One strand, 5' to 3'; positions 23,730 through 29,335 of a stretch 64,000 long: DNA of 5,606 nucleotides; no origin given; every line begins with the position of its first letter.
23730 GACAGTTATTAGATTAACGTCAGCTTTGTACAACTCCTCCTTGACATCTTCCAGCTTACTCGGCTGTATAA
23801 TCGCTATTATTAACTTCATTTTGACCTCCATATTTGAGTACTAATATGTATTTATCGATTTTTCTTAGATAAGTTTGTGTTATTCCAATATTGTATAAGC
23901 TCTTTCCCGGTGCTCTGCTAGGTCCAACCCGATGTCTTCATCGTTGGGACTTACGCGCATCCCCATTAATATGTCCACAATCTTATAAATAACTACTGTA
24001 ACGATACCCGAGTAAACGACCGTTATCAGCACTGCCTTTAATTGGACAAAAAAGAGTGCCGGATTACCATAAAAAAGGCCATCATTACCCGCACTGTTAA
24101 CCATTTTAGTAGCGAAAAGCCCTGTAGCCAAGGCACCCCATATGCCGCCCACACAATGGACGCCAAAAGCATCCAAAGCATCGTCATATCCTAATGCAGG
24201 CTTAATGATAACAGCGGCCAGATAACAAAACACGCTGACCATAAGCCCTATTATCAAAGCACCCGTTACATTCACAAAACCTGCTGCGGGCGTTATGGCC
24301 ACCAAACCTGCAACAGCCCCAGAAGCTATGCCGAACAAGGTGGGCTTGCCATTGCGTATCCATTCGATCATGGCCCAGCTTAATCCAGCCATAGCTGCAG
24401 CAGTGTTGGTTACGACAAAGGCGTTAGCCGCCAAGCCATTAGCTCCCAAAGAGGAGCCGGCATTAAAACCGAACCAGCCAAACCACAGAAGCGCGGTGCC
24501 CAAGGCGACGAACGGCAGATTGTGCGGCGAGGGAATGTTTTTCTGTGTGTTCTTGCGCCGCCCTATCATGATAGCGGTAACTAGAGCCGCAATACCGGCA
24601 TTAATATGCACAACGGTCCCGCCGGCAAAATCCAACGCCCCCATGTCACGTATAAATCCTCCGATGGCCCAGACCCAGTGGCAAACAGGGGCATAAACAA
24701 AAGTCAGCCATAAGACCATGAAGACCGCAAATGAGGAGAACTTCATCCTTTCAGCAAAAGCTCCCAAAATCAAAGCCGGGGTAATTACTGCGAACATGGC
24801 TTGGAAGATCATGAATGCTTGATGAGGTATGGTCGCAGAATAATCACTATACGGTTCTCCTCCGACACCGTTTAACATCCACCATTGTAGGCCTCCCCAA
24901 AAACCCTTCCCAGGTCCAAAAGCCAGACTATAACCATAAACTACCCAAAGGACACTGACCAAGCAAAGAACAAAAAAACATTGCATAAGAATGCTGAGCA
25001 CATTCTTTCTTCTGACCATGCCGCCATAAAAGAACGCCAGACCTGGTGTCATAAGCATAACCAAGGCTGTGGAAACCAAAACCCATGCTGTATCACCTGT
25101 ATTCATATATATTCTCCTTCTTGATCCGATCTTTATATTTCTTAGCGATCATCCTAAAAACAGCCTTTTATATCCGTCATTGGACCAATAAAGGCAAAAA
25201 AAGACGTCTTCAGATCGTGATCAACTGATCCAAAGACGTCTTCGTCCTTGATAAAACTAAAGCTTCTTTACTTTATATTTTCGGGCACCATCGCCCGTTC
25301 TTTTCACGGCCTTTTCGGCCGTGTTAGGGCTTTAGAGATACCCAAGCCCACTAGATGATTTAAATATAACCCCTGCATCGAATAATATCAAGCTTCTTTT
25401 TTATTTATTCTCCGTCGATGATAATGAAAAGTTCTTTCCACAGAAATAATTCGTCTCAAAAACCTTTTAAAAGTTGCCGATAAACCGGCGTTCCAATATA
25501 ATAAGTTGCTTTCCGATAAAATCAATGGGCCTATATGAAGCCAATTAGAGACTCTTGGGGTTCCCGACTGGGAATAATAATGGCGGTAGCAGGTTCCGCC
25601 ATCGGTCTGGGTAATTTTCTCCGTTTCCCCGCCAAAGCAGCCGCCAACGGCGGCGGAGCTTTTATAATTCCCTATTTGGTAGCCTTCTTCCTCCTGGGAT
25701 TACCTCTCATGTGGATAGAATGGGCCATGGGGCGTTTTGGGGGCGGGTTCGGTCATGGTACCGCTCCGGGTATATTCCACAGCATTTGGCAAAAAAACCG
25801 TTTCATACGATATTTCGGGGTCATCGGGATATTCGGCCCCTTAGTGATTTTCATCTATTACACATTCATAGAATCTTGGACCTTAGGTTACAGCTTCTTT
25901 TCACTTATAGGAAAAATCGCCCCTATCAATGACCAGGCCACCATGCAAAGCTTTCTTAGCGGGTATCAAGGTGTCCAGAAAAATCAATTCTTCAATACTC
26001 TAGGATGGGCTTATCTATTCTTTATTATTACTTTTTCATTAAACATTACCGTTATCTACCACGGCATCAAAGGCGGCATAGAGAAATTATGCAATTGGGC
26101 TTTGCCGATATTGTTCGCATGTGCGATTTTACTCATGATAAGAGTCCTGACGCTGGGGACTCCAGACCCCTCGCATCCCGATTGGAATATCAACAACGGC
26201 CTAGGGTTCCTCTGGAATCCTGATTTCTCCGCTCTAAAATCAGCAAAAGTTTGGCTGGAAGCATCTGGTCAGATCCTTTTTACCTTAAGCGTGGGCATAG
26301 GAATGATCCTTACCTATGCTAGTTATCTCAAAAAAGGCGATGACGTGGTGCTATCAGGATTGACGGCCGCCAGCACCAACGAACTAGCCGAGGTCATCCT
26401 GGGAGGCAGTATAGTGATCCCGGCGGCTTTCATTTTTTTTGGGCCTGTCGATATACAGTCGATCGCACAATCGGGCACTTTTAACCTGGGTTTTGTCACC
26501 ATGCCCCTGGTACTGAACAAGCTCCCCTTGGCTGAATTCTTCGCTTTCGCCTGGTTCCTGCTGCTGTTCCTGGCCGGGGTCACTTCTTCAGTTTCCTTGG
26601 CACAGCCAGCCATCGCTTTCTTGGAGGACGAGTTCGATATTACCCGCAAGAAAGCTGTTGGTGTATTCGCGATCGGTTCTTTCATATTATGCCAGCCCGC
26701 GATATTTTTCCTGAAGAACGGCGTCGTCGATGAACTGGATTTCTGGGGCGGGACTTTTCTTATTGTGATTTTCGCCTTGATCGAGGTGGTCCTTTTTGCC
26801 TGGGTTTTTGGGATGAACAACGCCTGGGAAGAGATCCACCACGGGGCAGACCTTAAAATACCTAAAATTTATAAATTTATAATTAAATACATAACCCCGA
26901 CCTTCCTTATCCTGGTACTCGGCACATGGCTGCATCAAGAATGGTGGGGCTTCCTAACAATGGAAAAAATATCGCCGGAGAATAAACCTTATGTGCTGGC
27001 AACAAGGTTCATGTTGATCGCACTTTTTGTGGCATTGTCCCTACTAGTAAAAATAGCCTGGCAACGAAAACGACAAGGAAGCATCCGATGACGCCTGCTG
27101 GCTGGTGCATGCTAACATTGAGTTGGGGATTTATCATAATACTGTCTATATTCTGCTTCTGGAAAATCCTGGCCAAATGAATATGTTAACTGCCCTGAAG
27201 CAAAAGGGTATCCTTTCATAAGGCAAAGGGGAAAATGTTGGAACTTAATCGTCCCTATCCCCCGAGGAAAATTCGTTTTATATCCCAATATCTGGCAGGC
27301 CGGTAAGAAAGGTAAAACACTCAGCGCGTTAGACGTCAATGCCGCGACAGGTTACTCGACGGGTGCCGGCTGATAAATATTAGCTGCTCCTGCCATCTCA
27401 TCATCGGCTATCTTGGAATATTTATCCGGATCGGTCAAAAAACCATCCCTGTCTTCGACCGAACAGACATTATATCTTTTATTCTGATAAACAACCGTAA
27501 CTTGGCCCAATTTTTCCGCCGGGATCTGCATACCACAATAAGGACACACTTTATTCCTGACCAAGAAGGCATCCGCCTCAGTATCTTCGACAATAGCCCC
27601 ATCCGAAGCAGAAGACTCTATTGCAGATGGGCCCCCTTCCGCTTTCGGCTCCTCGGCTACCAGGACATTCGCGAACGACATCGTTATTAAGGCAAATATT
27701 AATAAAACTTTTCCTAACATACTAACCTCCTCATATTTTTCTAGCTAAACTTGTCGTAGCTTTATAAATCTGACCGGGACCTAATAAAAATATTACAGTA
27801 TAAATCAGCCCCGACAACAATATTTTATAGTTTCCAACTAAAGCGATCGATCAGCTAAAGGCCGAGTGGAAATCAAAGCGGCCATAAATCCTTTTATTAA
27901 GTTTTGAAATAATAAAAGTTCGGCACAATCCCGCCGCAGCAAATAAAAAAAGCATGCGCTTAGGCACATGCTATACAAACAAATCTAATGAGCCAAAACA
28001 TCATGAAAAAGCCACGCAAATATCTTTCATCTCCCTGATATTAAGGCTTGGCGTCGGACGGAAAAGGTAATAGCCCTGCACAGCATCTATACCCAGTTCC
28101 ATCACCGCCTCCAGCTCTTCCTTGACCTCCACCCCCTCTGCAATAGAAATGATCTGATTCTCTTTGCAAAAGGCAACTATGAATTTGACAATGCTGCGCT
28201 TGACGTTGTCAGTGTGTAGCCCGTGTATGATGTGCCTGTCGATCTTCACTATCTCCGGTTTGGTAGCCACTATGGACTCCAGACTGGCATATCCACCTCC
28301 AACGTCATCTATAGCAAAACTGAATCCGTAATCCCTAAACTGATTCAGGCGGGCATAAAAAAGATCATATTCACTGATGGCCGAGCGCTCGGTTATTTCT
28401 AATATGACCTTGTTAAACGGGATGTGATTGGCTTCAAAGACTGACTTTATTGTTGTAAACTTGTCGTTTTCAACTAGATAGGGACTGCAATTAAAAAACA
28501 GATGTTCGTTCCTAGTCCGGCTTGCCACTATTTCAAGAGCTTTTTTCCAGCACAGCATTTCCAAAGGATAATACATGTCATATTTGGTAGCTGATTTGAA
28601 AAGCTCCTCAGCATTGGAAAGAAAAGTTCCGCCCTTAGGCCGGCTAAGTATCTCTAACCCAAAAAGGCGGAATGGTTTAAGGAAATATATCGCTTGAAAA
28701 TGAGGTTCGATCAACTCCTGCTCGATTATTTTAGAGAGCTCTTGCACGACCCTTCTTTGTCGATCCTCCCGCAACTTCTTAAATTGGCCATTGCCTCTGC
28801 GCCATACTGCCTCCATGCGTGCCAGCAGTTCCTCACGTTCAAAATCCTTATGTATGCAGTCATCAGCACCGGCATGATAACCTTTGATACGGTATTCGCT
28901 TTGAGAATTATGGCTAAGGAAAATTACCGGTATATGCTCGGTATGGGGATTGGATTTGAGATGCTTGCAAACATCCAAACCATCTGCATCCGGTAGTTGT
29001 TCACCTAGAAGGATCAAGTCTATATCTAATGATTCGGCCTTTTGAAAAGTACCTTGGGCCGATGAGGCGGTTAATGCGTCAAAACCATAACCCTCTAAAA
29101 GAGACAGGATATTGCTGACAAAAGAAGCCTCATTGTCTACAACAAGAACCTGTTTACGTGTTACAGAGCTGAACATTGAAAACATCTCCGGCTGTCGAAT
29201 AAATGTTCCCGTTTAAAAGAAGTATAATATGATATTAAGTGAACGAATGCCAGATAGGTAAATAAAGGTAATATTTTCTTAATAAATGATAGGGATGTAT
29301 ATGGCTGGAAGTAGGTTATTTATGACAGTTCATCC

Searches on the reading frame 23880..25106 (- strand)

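Call 75: search_protein_families(library=pfam, proteins=[window:23880-25106:-], max_evalue=0.00001)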
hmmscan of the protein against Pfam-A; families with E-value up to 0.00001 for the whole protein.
window:23880-25106:- (408 aa): 1 family
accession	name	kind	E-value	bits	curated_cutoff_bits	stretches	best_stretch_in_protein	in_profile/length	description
PF00909.26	Ammonium_transp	-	6.6e-131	437.1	23.2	1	7-404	1-399/399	Ammonium Transporter Family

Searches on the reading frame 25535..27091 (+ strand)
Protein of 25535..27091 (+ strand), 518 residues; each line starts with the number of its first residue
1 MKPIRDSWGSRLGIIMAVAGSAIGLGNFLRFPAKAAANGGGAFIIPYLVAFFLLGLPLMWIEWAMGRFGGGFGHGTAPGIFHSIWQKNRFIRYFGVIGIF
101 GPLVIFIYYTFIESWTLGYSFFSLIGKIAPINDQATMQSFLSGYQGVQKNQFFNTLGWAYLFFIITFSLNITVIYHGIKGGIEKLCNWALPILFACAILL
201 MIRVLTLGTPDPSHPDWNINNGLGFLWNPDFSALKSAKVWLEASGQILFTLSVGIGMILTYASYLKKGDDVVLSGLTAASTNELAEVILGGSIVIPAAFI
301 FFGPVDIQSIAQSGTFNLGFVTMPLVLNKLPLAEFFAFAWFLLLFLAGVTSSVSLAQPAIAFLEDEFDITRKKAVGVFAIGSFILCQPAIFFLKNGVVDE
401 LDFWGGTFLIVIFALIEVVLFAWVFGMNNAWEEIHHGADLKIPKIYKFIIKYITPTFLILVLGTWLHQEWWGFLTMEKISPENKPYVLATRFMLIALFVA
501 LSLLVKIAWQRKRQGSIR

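Call 75: search_protein_families(library=pfam, proteins=[window:25535-27091:+], max_evalue=0.00001)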
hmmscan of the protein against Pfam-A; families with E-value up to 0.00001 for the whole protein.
window:25535-27091:+ (518 aa): 1 family
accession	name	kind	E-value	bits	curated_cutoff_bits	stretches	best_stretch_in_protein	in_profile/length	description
PF00209.24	SNF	-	1.3e-51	176.3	27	2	155-468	172-483/524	Sodium:neurotransmitter symporter family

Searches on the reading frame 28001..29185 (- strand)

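Call 75: search_protein_families(library=pfam, proteins=[window:28001-29185:-], max_evalue=0.00001)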
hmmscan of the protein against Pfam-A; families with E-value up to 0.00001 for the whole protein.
window:28001-29185:- (394 aa): 2 families
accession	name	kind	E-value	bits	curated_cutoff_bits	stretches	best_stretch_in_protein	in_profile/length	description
PF00563.25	EAL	-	9.8e-44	149.9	31.3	1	148-377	2-236/236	EAL domain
PF00072.30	Response_reg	-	3.3e-22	79.2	30.2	1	13-124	1-110/111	Response regulator receiver domain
